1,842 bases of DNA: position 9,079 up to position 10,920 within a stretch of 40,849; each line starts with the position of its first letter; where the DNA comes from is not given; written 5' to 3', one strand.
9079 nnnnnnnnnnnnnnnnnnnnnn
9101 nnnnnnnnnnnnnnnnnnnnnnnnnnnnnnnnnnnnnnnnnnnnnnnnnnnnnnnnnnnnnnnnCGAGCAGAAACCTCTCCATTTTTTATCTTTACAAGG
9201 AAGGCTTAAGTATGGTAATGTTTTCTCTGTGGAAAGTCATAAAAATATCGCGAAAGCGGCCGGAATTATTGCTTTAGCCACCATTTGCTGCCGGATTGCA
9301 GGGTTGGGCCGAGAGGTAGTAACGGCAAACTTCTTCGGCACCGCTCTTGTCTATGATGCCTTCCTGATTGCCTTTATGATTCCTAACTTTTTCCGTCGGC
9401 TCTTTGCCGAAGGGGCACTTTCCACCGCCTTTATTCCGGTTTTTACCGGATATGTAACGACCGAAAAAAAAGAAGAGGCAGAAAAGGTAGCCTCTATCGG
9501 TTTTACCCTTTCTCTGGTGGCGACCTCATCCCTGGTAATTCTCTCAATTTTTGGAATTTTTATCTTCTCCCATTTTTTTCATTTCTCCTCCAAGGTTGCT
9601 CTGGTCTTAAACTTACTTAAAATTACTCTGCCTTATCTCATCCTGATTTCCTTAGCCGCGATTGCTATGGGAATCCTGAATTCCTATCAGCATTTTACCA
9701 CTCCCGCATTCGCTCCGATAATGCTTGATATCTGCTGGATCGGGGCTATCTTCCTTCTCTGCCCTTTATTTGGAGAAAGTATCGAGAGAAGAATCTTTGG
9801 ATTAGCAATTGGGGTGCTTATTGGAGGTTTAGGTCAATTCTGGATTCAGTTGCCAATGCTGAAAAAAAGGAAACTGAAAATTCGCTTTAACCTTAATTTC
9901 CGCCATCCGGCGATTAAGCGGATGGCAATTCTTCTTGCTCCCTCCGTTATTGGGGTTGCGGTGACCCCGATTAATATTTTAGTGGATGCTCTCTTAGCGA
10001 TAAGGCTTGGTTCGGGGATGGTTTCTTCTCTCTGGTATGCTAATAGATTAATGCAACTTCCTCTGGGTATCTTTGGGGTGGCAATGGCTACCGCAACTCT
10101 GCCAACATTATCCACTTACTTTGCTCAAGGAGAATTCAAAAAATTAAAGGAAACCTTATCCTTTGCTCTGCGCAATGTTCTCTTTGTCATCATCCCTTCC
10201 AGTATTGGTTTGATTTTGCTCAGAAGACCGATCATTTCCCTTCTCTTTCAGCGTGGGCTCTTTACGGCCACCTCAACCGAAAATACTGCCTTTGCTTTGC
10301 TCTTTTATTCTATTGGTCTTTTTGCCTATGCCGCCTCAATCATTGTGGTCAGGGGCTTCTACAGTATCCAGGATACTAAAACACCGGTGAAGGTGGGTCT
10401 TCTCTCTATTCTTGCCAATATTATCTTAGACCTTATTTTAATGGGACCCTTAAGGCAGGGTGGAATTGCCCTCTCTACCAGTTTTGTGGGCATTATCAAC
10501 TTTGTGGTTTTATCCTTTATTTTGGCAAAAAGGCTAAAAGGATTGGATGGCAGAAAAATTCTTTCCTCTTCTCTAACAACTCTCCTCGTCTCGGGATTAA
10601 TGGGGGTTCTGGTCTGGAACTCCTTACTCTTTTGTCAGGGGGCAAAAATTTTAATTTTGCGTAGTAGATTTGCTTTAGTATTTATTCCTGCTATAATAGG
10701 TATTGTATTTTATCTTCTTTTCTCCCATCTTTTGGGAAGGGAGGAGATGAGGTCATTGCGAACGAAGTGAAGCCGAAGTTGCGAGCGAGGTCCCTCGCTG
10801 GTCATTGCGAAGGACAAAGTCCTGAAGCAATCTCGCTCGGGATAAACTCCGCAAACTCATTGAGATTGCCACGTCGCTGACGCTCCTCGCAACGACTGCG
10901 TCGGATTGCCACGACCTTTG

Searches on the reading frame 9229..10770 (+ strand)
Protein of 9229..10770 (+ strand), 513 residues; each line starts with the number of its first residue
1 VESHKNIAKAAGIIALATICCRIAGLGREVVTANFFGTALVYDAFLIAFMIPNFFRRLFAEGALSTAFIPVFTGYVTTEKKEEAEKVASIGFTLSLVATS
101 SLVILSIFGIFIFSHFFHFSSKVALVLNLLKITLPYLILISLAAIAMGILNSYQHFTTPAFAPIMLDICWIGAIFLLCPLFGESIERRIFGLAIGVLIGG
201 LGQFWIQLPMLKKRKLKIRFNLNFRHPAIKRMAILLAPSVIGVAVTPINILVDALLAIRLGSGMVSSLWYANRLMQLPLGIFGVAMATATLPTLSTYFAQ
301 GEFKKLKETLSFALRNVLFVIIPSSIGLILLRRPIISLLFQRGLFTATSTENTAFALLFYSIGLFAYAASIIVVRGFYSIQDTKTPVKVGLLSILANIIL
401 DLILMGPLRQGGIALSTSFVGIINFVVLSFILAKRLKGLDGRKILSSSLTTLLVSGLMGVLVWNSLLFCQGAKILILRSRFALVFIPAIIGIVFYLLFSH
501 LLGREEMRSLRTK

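Call 53: search_protein_families(library=pfam, proteins=[window:9229-10770:+], max_evalue=0.00001)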
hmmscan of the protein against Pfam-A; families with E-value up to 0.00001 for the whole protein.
window:9229-10770:+ (513 aa): 2 families
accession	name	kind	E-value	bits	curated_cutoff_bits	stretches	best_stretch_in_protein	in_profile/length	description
PF03023.19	MurJ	-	5e-112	375.2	27.4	1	33-470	2-437/451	Lipid II flippase MurJ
PF01554.23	MatE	-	1.3e-10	41.6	24.9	1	238-402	1-160/161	MatE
